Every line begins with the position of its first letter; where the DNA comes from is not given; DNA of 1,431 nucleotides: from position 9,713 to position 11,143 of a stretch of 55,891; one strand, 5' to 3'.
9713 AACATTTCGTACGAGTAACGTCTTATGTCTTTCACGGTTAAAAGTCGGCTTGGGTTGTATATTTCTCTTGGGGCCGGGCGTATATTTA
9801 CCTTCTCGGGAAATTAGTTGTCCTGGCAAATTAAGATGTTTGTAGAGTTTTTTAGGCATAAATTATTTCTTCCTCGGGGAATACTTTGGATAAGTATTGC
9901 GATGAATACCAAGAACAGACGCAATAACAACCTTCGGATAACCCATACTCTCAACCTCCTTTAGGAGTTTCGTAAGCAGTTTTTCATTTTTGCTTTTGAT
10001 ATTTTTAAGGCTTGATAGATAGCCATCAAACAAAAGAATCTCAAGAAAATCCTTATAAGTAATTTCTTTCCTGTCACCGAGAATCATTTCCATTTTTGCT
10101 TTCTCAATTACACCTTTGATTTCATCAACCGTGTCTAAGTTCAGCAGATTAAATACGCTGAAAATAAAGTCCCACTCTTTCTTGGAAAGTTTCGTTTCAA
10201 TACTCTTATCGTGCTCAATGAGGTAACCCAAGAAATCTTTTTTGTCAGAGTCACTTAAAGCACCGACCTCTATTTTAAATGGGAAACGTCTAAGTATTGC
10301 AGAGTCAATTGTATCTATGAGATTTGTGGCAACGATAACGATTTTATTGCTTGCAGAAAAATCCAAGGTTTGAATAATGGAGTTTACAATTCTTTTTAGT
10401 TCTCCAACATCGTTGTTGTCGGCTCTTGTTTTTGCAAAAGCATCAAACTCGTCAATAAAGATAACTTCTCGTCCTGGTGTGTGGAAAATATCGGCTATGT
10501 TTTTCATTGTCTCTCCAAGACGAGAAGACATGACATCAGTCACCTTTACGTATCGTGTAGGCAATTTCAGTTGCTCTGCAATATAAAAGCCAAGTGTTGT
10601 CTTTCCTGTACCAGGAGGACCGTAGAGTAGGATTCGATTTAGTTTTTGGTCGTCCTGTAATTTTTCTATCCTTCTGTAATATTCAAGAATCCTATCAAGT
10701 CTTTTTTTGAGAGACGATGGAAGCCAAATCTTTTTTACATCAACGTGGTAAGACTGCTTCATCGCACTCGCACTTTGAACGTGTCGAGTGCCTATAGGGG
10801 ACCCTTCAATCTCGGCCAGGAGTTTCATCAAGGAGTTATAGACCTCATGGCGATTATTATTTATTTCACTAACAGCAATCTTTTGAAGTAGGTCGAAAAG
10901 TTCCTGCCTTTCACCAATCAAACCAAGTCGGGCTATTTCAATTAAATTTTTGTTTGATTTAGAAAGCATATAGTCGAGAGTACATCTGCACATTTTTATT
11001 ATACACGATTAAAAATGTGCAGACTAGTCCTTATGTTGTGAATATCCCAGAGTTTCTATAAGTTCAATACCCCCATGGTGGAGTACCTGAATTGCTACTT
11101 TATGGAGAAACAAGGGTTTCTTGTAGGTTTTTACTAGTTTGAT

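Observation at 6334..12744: AAA+ ATPase / S8 protease pair with a divergent TIR protein: candidate three-part defence module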

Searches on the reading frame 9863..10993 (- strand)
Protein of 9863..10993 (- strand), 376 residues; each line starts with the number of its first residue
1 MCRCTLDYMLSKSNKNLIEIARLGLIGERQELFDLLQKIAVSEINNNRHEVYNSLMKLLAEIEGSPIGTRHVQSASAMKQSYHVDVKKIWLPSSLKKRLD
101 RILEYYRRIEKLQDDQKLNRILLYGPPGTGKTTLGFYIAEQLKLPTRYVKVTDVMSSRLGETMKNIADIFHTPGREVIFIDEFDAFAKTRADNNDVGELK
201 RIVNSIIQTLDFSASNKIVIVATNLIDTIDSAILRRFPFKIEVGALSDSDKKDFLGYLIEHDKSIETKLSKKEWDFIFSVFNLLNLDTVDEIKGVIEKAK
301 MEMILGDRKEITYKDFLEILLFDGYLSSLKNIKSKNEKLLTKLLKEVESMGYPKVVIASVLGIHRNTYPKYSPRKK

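Call 3: search_protein_families(library=pfam, proteins=[window:9863-10993:-], max_evalue=0.01)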
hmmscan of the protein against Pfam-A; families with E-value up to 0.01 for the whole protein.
window:9863-10993:- (376 aa): 18 families
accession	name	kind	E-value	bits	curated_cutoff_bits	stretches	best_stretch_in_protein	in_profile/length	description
PF00004.35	AAA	-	5.4e-28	98.5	21.2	1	121-244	1-130/131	ATPase family associated with various cellular activities (AAA)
PF20720.3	nSTAND3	-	1.4e-08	35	27.2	1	117-223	16-110/155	Novel STAND NTPase 3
PF05496.18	RuvB_N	-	5.8e-07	29.8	27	1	114-187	29-97/159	Holliday junction DNA helicase RuvB P-loop domain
PF00910.28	RNA_helicase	-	2.8e-06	28.2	21.5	1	121-224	1-104/105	RNA helicase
PF13401.12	AAA_22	-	6.8e-06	26.9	27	1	121-205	8-77/130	AAA domain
PF07728.20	AAA_5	-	2.1e-05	25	22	1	121-157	2-39/139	AAA domain (dynein-related subfamily)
PF13191.12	AAA_16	-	7.1e-05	23.8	32.6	1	111-148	18-54/167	AAA ATPase domain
PF13238.12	AAA_18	-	0.00014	22.7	29.4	1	121-164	1-41/128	AAA domain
PF13173.12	AAA_14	-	0.00014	22.3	27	1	121-186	5-74/129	AAA domain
PF06745.19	ATPase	-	0.00054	19.8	26.6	1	119-212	20-120/231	KaiC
PF05673.19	DUF815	-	0.00055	19.6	23.8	1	107-189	42-121/249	Protein of unknown function (DUF815)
PF13479.12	AAA_24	-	0.0016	18.8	27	1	119-148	3-32/195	AAA domain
PF25199.1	nSTAND_NTPase5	-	0.0019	18.4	34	1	106-189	29-111/145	Novel STAND NTPase 5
PF05621.17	TniB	-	0.0019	18.1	22.4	0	97-134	14-51/189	Bacterial TniB protein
PF01637.24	ATPase_2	-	0.0031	17.8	33.2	1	107-182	9-86/225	ATPase domain predominantly from Archaea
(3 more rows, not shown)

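Call 4: search_protein_families(library=padloc, proteins=[window:9863-10993:-], max_evalue=0.01)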
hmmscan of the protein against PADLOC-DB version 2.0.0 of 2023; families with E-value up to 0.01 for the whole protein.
window:9863-10993:- (376 aa): 10 families
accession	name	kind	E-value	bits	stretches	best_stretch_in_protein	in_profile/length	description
PDLC02196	IetA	-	5.5e-60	201.8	1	82-367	84-363/374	-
PDLC02195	IetA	-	2.5e-50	169.9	1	87-367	104-383/395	-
PDLC04232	IetA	-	1.1e-40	138.1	1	15-270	5-267/330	-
PDLC04231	IetA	-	1.2e-24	85.5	1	17-245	7-246/262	-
PDLC00915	TRIP13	-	9.8e-11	39.6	1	87-245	29-210/302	TRIP13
PDLC00914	TRIP13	-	5.4e-10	37.2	1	121-238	74-210/302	TRIP13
PDLC04140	mad8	-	3.3e-06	24.8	0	172-263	189-270/314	mads_8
PDLC04606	PDC-M37B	-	3.8e-06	24.3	1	93-151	150-207/390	-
PDLC03838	DolB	-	0.0031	14.8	0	116-143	164-191/375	-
PDLC04251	PDC-M01B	-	0.005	14.2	0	78-121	154-198/279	-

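Call 44: search_protein_families(library=phrogs, proteins=[window:9863-10993:-], max_evalue=0.01)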
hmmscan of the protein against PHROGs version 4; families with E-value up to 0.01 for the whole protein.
window:9863-10993:- (376 aa): 22 families
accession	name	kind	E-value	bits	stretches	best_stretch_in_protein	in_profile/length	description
phrog_3757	-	unknown function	1.7e-60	206.4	1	15-365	5-357/367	-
phrog_10401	-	other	6.1e-27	95.6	1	70-255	417-596/667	ATPase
phrog_9172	-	unknown function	8.3e-22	78.7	1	85-247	79-246/509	-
phrog_7485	-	unknown function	4.3e-16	59.9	1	75-263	181-379/430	-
phrog_168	-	DNA, RNA and nucleotide metabolism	2.9e-14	54.4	1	97-267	31-184/314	clamp loader of DNA polymerase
phrog_30773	-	unknown function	1.4e-11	44.5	1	118-243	196-329/666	-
phrog_5846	-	DNA, RNA and nucleotide metabolism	6.2e-10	39.9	1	111-275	30-182/380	clamp loader of DNA polymerase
phrog_11838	-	DNA, RNA and nucleotide metabolism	4.7e-08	33.6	1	116-203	40-126/420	clamp loader of DNA polymerase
phrog_14322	-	unknown function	3.8e-07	30.7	1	119-236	227-339/398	-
phrog_8638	-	unknown function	4.3e-07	29.9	1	121-236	308-427/568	-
phrog_4339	-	unknown function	8.1e-06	26.2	0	106-153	36-86/552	-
phrog_124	-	DNA, RNA and nucleotide metabolism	4.7e-05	23.9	1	110-140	35-65/382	Sak4-like ssDNA annealing protein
phrog_50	-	DNA, RNA and nucleotide metabolism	6.6e-05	23.1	1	95-156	349-410/570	DnaC-like helicase loader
phrog_3277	-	DNA, RNA and nucleotide metabolism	0.00019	22.3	1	111-165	3-59/168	DnaC-like helicase loader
phrog_15585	-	unknown function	0.00026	20.4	1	95-150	327-379/793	-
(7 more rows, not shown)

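Call 45: search_protein_families(library=ncbifam, proteins=[window:9863-10993:-], max_evalue=0.01)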
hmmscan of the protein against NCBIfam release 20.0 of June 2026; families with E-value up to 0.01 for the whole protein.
window:9863-10993:- (376 aa): 36 families (the best 25 are shown)
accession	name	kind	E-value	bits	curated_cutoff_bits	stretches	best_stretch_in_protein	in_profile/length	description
NF042959.1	IteA_antiphage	equivalog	2.6e-51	174.9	510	1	84-364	89-363/367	anti-phage ATPase IteA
NF003069.1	PRK03992.1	subfamily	6e-20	71.7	500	1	121-318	168-367/379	proteasome-activating nucleotidase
TIGR01242.2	TIGR01242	subfamily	2.3e-19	69.6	500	1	121-318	151-350/362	proteasome-activating nucleotidase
TIGR01243.1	CDC48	subfamily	7.8e-18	64.1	802.65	1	119-237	488-611/733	CDC48 family AAA ATPase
NF047748.1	PrtsmActNtasePan1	equivalog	1e-17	64.3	750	1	120-318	184-384/405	proteasome-activating nucleotidase Pan1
NF041006.2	cell_div_CdvC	equivalog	3.4e-17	62.4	650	1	53-319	69-345/370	cell division protein CdvC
NF047747.1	PrtsmActNtasePan2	equivalog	1.7e-15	57.2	700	1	121-317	188-386/397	proteasome-activating nucleotidase Pan2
TIGR01241.2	FtsH_fam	equivalog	9.3e-15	54.4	600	1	98-245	173-331/598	ATP-dependent zinc metalloprotease FtsH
NF008004.0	PRK10733.1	equivalog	4e-12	44.9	1008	1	96-242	161-318/644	ATP-dependent zinc metalloprotease FtsH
TIGR03689.1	pup_AAA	equivalog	1.1e-11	44.2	504.75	1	121-317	219-438/512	proteasome ATPase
NF003229.0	PRK04195.1-5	equivalog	1.4e-09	37.1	280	1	103-261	30-180/413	replication factor C large subunit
TIGR00635.1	ruvB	equivalog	4.3e-08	32.5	299.05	1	114-188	26-95/305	Holliday junction branch migration DNA helicase RuvB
TIGR03922.1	T7SS_EccA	equivalog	5.4e-08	31.9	466.65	1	106-223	300-423/557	type VII secretion AAA-ATPase EccA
NF000868.0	PRK00080.1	equivalog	1.2e-07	30.9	282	1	115-186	48-114/330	Holliday junction branch migration DNA helicase RuvB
TIGR00763.1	lon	equivalog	2e-07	29.9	608.05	1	94-143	330-378/795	endopeptidase La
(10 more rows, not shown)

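Call 48: find_homologous_proteins(query=window:9863-10993:-)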
Query window:9863-10993:- (376 aa): 1960 proteins with E <= 0.001 among 6469 candidates; the best 120 are listed.
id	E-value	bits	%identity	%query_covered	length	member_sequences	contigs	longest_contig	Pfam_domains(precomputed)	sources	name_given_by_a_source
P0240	1.9e-241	818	100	100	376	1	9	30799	PF00910.29,PF00004.36,PF13401.13,PF05496.19,PF07728.21,PF20720.4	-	-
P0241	6.7e-234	793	100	98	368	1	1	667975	PF00910.29,PF00004.36,PF13401.13,PF05496.19,PF07728.21,PF20720.4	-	-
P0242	2.4e-175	601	72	98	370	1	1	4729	PF05729.19,PF00910.29,PF00004.36,PF13401.13,PF05496.19,PF07728.21,PF20720.4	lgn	-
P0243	2.2e-161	555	69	97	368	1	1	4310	PF00910.29,PF00004.36,PF13238.13,PF05496.19,PF07728.21,PF20720.4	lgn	-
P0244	7.6e-145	501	63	98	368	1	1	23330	PF00910.29,PF00004.36,PF13401.13,PF05496.19,PF20720.4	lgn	-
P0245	9.0e-145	500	62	97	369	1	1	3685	PF05729.19,PF00910.29,PF00004.36,PF05496.19,PF07728.21,PF20720.4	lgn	-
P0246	1.7e-141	490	62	97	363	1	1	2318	PF00910.29,PF00004.36,PF05496.19,PF07728.21,PF20720.4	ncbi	-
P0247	8.5e-140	484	60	98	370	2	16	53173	PF00910.29,PF00004.36,PF05496.19,PF07728.21,PF20720.4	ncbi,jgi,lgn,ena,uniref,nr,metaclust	ncbi:MAG: hypothetical protein A3F25_01290 [Candidatus Yanofskybacteria bacterium RIFCSPHIGHO2_12_FU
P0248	2.1e-139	483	60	98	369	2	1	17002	PF00910.29,PF00004.36,PF13401.13,PF05496.19,PF07728.21,PF20720.4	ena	-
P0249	2.0e-138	479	60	98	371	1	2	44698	PF13173.13,PF00910.29,PF00004.36,PF13401.13,PF05496.19,PF07728.21,PF20720.4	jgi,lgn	jgi:SpoVK/Ycf46/Vps4 family AAA+-type ATPase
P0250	5.0e-138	478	62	95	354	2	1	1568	PF00004.36,PF05496.19,PF07728.21,PF20720.4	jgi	jgi:SpoVK/Ycf46/Vps4 family AAA+-type ATPase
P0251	5.9e-138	478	59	97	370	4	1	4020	PF00910.29,PF00004.36,PF05496.19,PF07728.21,PF20720.4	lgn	-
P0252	1.1e-137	477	60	97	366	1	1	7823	PF00910.29,PF00004.36,PF05496.19,PF20720.4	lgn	-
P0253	1.2e-137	477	60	97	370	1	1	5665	PF00910.29,PF00004.36,PF05496.19,PF07728.21,PF20720.4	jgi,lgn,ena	-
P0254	3.5e-134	465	60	97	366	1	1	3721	PF00004.36,PF05496.19,PF20720.4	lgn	-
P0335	1.3e-30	125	34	67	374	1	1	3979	PF13412.13,PF08279.19,PF00004.36,PF07728.21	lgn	-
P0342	3.4e-30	124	36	67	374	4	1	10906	PF13412.13,PF08279.19,PF00004.36,PF07728.21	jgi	jgi:MoxR-like ATPase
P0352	6.9e-30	123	47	40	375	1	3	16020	PF08279.19,PF13551.13,PF02796.22,PF00004.36,PF07728.21,PF13191.13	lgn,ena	-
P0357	9.7e-30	122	35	67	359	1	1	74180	PF02796.22,PF00004.36,PF07728.21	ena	-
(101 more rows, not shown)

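Call 59: predict_structure(alignment_id=A5)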
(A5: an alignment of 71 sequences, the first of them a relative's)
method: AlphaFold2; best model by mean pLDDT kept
length: 376 residues; sequences in the alignment: 71
mean_pLDDT: 87.8   pTM: 0.75
mean pLDDT of the five models: 87.8, 87.6, 87.2, 87.1, 85.9
residues with pLDDT >= 90: 238; 70-90: 94; 50-70: 33; < 50: 11
segments of 3 or more residues with pLDDT < 50: 64-70
pLDDT, mean of each block of 10 residues (from residue 1): 55 90 91 93 90 86 50 60 79 96 91 77 97 95 92 84 87 91 78 68 86 88 93 93 97 95 91 97 97 96 96 97 95 96 97 96 94 78
secondary structure, 60 per line:
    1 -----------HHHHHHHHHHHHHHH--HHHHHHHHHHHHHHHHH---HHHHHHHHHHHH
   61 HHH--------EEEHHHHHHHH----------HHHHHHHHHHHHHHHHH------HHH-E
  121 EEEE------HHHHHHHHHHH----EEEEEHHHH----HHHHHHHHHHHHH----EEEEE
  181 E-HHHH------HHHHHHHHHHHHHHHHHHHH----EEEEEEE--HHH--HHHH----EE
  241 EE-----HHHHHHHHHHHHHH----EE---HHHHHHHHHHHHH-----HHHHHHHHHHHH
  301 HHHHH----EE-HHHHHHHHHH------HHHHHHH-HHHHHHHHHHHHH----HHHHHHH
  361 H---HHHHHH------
elements in order: H12-26 H29-45 H49-63 E72-74 H75-82 H93-109 E120-124 H131-141 E146-150 H151-154 H159-171 E176-181 H183-186 H193-212 E217-223 H231-234 E239-242 H248-261 H271-283 H289-305 H313-322 H329-335 H337-349 H354-361 H365-370

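Call 61: search_protein_families(library=pfam, proteins=[P0335, P0342, P0352, P0357], max_evalue=1)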
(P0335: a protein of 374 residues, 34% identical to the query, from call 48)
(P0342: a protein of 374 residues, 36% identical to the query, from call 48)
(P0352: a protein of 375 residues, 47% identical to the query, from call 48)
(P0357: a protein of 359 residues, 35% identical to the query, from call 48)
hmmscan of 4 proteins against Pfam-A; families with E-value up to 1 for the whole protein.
P0335 (374 aa): 45 families (the best 25 are shown)
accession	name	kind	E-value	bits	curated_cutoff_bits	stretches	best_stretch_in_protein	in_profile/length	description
PF00004.35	AAA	-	4e-30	105.4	21.2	1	121-246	1-130/131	ATPase family associated with various cellular activities (AAA)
PF13412.12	HTH_24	-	1e-06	28.6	21.9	1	333-370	4-40/48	Winged helix-turn-helix DNA-binding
PF07728.20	AAA_5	-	6.3e-06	26.7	22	1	121-153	2-35/139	AAA domain (dynein-related subfamily)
PF08279.18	HTH_11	-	1.4e-05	25.4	25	1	336-370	4-38/55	HTH domain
PF13191.12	AAA_16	-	9.9e-05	23.3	32.6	1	119-146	25-55/167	AAA ATPase domain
PF13551.12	HTH_29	-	0.00018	22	28.1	1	341-371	5-36/64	Winged helix-turn helix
PF02796.21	HTH_7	-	0.00019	21.9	23.8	1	342-370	17-44/45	Helix-turn-helix domain of resolvase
PF05496.18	RuvB_N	-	0.00086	19.5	27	1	121-190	36-98/159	Holliday junction DNA helicase RuvB P-loop domain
PF13384.12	HTH_23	-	0.0012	19.1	24.6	1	342-370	13-40/50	Homeodomain-like domain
PF13401.12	AAA_22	-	0.0014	19.4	27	1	121-148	8-38/130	AAA domain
PF01078.27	Mg_chelatase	-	0.0014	18.5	20.3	1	120-142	24-46/207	Magnesium chelatase, subunit ChlI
PF08281.18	Sigma70_r4_2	-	0.0018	18.3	25.7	1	342-369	21-48/54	Sigma-70, region 4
PF01381.28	HTH_3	-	0.0019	18.7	23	1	344-369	6-31/55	Helix-turn-helix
PF12802.13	MarR_2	-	0.004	17.7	27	1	338-370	11-43/61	MarR family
PF13173.12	AAA_14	-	0.0054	17.2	27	1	121-194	5-80/129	AAA domain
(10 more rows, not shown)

P0342 (374 aa): 34 families (the best 25 are shown)
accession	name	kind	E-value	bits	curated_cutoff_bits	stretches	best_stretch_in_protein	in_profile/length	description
PF00004.35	AAA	-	1e-29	104.1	21.2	1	121-246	1-130/131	ATPase family associated with various cellular activities (AAA)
PF07728.20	AAA_5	-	3.3e-06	27.6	22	1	121-239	2-139/139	AAA domain (dynein-related subfamily)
PF08279.18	HTH_11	-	1.4e-05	25.3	25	1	338-370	6-38/55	HTH domain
PF13412.12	HTH_24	-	2.9e-05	24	21.9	1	341-370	11-40/48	Winged helix-turn-helix DNA-binding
PF13191.12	AAA_16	-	0.00016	22.7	32.6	1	119-166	25-73/167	AAA ATPase domain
PF02796.21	HTH_7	-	0.00031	21.3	23.8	1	334-370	7-44/45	Helix-turn-helix domain of resolvase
PF05496.18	RuvB_N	-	0.00082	19.6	27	1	121-190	36-98/159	Holliday junction DNA helicase RuvB P-loop domain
PF13401.12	AAA_22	-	0.0015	19.3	27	1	121-149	8-39/130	AAA domain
PF03683.19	UPF0175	-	0.0019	18.3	27.9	1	328-370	14-56/75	Uncharacterised protein family (UPF0175)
PF13173.12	AAA_14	-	0.0023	18.3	27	1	121-194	5-80/129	AAA domain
PF13551.12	HTH_29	-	0.0026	18.2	28.1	1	339-371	4-36/64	Winged helix-turn helix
PF01078.27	Mg_chelatase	-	0.0048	16.8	20.3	1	121-140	25-44/207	Magnesium chelatase, subunit ChlI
PF12775.13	AAA_7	-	0.0082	16.1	25.8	1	103-145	18-60/181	P-loop containing dynein motor region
PF13404.12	HTH_AsnC-type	-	0.0089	16.3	27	1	340-366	10-36/42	AsnC-type helix-turn-helix domain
PF20030.5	bpMoxR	-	0.014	14.9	27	1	98-143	12-56/205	MoxR domain in the MoxR-vWA-beta-propeller ternary systems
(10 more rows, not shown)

P0352 (375 aa): 41 families (the best 25 are shown)
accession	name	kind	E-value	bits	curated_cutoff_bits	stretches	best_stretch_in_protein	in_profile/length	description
PF00004.35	AAA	-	9e-29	101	21.2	1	121-246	1-130/131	ATPase family associated with various cellular activities (AAA)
PF07728.20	AAA_5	-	2.2e-07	31.4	22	1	121-155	2-37/139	AAA domain (dynein-related subfamily)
PF02796.21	HTH_7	-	2.2e-06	28.1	23.8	1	338-370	12-43/45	Helix-turn-helix domain of resolvase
PF13551.12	HTH_29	-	1.3e-05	25.6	28.1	1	340-371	4-35/64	Winged helix-turn helix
PF13191.12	AAA_16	-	1.4e-05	26.1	32.6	1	114-187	20-96/167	AAA ATPase domain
PF08279.18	HTH_11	-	1.5e-05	25.2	25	1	337-371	3-38/55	HTH domain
PF13518.12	HTH_28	-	3.8e-05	24.1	25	1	340-372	5-36/52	Helix-turn-helix domain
PF13401.12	AAA_22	-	0.00018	22.3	27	1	119-153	6-43/130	AAA domain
PF01078.27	Mg_chelatase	-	0.00074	19.4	20.3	1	120-144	24-48/207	Magnesium chelatase, subunit ChlI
PF13384.12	HTH_23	-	0.0019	18.4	24.6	1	341-371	11-40/50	Homeodomain-like domain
PF12728.13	HTH_17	-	0.0027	18.4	27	1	352-371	5-24/51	Helix-turn-helix domain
PF13671.12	AAA_33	-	0.0031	18.3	27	1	121-167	2-46/143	AAA domain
PF20030.5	bpMoxR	-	0.0032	17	27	1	92-144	6-57/205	MoxR domain in the MoxR-vWA-beta-propeller ternary systems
PF05729.18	NACHT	-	0.0035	17.6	26.7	1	121-145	3-27/167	NACHT domain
PF13173.12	AAA_14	-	0.0036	17.8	27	1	121-196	5-82/129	AAA domain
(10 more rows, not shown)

P0357 (359 aa): 35 families (the best 25 are shown)
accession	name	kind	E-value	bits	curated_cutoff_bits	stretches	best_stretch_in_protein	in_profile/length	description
PF00004.35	AAA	-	4.5e-30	105.2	21.2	1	106-230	1-129/131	ATPase family associated with various cellular activities (AAA)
PF07728.20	AAA_5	-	2.1e-06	28.2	22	1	106-138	2-35/139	AAA domain (dynein-related subfamily)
PF02796.21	HTH_7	-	2.1e-05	25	23.8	1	325-354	15-43/45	Helix-turn-helix domain of resolvase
PF08279.18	HTH_11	-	4.6e-05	23.7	25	1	321-355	4-38/55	HTH domain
PF13191.12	AAA_16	-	9.5e-05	23.4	32.6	1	104-161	25-85/167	AAA ATPase domain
PF05496.18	RuvB_N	-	0.0001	22.5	27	1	106-175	36-98/159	Holliday junction DNA helicase RuvB P-loop domain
PF13401.12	AAA_22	-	0.00011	23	27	1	106-132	8-37/130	AAA domain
PF13412.12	HTH_24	-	0.00037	20.5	21.9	1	318-355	4-40/48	Winged helix-turn-helix DNA-binding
PF13173.12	AAA_14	-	0.00098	19.6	27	1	106-181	5-82/129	AAA domain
PF12775.13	AAA_7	-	0.0028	17.6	25.8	1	91-132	21-62/181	P-loop containing dynein motor region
PF13551.12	HTH_29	-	0.0031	18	28.1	1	326-355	6-35/64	Winged helix-turn helix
PF01078.27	Mg_chelatase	-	0.0048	16.7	20.3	1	106-125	25-44/207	Magnesium chelatase, subunit ChlI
PF00910.28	RNA_helicase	-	0.0052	17.7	21.5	1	107-141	2-36/105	RNA helicase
PF20030.5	bpMoxR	-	0.0061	16.1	27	1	83-129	12-57/205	MoxR domain in the MoxR-vWA-beta-propeller ternary systems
PF24883.2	NPHP3_N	-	0.0066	17.1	24.8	1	105-129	24-48/164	Nephrocystin 3, N-terminal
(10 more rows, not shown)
